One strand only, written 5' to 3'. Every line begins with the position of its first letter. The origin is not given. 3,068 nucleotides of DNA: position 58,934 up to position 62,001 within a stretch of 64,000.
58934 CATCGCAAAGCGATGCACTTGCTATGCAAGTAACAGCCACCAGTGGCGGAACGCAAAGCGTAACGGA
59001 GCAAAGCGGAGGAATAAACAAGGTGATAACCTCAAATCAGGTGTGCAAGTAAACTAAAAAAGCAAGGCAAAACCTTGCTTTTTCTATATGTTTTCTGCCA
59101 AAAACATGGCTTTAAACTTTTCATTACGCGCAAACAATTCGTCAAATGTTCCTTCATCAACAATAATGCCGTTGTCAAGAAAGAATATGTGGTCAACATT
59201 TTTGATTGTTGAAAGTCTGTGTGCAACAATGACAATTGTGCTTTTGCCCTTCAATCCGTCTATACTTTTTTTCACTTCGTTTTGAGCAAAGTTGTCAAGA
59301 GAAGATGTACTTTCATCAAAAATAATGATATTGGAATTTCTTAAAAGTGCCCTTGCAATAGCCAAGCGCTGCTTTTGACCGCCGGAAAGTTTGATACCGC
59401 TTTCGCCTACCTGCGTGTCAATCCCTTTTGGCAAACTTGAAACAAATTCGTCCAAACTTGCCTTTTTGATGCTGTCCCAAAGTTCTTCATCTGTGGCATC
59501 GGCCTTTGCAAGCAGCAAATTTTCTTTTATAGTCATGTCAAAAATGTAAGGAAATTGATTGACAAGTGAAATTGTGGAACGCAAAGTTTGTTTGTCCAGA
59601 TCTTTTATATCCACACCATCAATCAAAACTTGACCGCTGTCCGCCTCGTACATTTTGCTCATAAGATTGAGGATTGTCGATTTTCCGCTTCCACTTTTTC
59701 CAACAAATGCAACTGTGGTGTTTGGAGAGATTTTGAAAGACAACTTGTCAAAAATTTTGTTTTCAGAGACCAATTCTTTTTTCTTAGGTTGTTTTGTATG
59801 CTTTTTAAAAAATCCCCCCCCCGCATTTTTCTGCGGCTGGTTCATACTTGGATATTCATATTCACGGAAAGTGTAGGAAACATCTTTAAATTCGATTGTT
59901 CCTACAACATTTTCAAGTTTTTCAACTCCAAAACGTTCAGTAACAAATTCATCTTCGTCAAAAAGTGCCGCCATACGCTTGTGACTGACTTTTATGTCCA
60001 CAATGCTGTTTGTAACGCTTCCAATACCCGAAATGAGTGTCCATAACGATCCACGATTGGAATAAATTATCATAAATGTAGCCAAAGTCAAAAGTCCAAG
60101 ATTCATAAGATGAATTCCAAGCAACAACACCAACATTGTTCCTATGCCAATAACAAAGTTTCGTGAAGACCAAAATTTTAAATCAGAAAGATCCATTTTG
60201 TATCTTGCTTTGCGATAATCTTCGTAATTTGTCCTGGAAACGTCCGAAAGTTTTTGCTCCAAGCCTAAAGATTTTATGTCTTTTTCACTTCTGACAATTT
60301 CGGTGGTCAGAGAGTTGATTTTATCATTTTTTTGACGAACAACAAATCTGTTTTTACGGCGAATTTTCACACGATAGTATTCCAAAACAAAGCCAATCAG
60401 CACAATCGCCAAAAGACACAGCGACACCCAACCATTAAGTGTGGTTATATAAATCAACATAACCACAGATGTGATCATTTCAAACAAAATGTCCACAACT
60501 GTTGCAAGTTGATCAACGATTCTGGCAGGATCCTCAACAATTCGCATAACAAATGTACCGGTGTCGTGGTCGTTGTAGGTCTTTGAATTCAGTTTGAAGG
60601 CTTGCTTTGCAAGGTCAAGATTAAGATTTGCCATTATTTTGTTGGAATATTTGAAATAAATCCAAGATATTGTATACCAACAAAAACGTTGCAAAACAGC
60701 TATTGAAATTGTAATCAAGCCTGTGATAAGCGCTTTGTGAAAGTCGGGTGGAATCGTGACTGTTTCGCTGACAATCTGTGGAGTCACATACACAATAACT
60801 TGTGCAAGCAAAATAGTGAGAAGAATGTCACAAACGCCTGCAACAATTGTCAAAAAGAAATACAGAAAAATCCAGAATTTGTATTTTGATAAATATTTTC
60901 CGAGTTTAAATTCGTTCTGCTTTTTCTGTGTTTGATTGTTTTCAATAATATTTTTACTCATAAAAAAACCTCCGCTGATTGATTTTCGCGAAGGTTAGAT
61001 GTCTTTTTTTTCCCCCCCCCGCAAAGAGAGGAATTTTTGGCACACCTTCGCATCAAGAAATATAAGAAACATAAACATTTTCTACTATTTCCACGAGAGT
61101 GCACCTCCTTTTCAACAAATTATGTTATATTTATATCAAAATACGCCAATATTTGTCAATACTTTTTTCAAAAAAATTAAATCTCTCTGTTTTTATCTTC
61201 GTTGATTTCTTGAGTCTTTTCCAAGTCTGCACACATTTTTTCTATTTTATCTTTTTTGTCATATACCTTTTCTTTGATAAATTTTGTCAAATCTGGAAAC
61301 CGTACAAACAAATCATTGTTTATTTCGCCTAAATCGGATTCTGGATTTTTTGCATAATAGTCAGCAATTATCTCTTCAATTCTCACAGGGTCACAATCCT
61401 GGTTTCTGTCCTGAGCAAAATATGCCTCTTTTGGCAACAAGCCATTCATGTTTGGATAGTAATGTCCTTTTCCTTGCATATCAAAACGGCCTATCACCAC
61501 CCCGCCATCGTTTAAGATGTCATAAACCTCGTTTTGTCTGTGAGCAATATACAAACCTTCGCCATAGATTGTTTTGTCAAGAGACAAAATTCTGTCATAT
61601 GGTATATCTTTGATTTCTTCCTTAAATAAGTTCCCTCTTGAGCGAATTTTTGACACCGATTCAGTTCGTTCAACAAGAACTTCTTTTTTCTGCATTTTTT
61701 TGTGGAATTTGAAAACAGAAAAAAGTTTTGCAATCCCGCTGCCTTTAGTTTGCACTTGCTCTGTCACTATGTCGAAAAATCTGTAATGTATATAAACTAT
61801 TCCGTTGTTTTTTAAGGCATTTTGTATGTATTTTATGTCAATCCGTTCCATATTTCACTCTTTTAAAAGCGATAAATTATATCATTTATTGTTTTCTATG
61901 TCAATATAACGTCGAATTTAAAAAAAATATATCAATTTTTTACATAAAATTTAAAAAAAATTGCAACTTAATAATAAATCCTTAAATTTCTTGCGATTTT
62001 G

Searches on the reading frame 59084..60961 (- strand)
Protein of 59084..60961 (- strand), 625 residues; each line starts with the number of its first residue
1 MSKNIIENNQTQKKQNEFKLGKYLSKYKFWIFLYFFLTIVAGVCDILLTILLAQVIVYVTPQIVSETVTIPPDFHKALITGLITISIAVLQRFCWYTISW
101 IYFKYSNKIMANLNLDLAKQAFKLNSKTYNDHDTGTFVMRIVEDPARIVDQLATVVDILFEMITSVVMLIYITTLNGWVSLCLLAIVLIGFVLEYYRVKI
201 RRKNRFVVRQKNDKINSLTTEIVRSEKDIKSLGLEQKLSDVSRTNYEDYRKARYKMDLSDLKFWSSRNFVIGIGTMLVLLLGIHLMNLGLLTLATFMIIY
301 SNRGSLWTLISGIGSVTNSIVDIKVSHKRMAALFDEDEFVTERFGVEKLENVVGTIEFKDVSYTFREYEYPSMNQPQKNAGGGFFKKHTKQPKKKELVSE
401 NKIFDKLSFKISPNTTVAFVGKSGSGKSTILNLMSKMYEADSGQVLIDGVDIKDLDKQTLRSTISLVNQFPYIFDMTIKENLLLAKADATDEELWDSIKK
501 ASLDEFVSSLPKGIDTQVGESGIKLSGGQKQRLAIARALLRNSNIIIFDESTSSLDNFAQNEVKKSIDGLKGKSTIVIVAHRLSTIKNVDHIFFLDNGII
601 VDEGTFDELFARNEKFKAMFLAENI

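Call 9: search_protein_families(library=pfam, proteins=[window:59084-60961:-], max_evalue=0.01)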
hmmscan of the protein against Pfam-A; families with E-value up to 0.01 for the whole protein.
window:59084-60961:- (625 aa): 7 families
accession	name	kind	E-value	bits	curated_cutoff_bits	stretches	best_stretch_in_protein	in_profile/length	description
PF00005.33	ABC_tran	-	2.7e-32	112.7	25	1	405-553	2-137/137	ABC transporter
PF00664.28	ABC_membrane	-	3.7e-23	83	28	1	31-301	1-265/274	ABC transporter transmembrane region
PF02463.25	SMC_N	-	3.6e-05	23.7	40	1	410-593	21-209/220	RecF/RecN/SMC N terminal domain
PF03193.22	RsgA_GTPase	-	0.00015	22.1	30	1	401-442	94-134/174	RsgA GTPase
PF13555.12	AAA_29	-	0.00017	21.7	27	1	403-431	11-39/61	P-loop containing region of AAA domain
PF09818.15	ABC_ATPase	-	0.00022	20.8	23.2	1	496-562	130-195/283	P-loop domain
PF13175.12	AAA_15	-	0.00048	20.3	32.1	1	407-471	17-84/374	AAA ATPase domain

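Call 25: find_encoding_contigs(protein=window:59084-60961:-, flank=1500, max_places=10)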
Protein window:59084-60961:- (625 aa): 1 contig read that carries it; 1 place shown.
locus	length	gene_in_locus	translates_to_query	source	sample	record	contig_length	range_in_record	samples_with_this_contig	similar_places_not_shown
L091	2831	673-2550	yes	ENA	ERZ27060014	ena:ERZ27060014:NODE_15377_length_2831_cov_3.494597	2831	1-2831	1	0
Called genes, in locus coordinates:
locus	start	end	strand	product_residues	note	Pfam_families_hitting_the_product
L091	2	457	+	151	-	?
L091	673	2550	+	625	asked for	PF00664:ABC_membrane, PF00005:ABC_tran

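Call 31: search_protein_families(library=ncbifam, proteins=[window:59084-60961:-], max_evalue=0.01)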
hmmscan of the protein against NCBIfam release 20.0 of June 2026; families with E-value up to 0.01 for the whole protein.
window:59084-60961:- (625 aa): 189 families (the best 25 are shown)
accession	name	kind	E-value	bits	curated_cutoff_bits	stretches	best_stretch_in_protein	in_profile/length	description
TIGR02203.1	MsbA_lipidA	equivalog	2.1e-94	317.1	602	2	400-616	345-562/572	lipid A export permease/ATP-binding protein MsbA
TIGR00958.1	3a01208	subfamily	1.2e-83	281.6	874.6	2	399-619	492-710/711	antigen peptide transporter 2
NF010178.0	PRK13657.1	equivalog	7.9e-79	265.6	733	2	403-622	350-569/588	glucan ABC transporter ATP-binding protein/ permease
TIGR02204.1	MsbA_rel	hypoth_equivalog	8.6e-79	265.7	780.4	2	400-617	352-569/576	ABC transporter, permease/ATP-binding protein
TIGR01846.1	type_I_sec_HlyB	subfamily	3e-74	250.6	725.55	2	401-620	470-689/694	type I secretion system permease/ATPase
TIGR03797.1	NHLM_micro_ABC2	equivalog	7.6e-74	249.4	709.4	2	400-619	465-681/686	NHLP bacteriocin export ABC transporter permease/ATPase subunit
NF008381.0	PRK11176.1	equivalog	9.7e-72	242.1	867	2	400-618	355-574/582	lipid A ABC transporter ATP-binding protein/permease MsbA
NF045513.1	HepA_fam_ABC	equivalog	1.2e-71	241.9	725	2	400-616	386-602/610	heterocyst formation ABC transporter subunit HepA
NF052233.1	CphA_assoc_ABC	equivalog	1.6e-70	238.4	880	2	402-622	522-742/766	cyanophycin metabolism-associated ABC transporter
TIGR03796.1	NHLM_micro_ABC1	equivalog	2.3e-70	237.7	853.3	2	400-618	491-707/710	NHLP family bacteriocin export ABC transporter peptidase/permease/ATPase subunit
TIGR01192.1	chvA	subfamily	5.6e-69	233.3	585.4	2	405-620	352-567/585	glucan export ABC transporter ATP-binding protein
TIGR03375.1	type_I_sec_LssB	subfamily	4e-68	230.3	693.1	2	400-614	479-693/696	type I secretion system permease/ATPase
TIGR02857.1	CydD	equivalog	8.7e-66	223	435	2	402-593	336-527/529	thiol reductant ABC exporter subunit CydD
TIGR01193.1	bacteriocin_ABC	subfamily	2.1e-65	221.6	523.85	2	401-619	487-705/708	peptide cleavage/export ABC transporter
NF008364.0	PRK11160.1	equivalog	1e-63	215.9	630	1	400-619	352-571/575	heme ABC transporter ATP-binding protein/permease CydC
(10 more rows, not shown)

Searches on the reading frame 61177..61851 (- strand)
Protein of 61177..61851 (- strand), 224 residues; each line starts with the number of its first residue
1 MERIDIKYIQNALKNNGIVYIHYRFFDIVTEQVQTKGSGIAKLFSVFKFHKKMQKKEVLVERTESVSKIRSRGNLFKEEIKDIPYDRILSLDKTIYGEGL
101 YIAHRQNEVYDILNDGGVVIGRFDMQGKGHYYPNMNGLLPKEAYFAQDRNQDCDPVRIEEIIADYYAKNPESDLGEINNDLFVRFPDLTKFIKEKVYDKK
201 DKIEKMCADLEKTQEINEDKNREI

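Call 9: search_protein_families(library=pfam, proteins=[window:61177-61851:-], max_evalue=0.01)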
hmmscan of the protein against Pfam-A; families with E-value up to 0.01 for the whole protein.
window:61177-61851:- (224 aa): 0 families

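Call 31: search_protein_families(library=ncbifam, proteins=[window:61177-61851:-], max_evalue=0.01)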
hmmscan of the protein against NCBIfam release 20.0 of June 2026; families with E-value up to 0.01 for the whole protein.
window:61177-61851:- (224 aa): 1 family
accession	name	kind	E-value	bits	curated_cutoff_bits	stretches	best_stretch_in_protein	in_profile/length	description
NF045906.1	LysophlipPlaALeg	equivalog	0.0087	15.2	450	0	126-174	32-79/305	GDSL family lysophospholipase PlaA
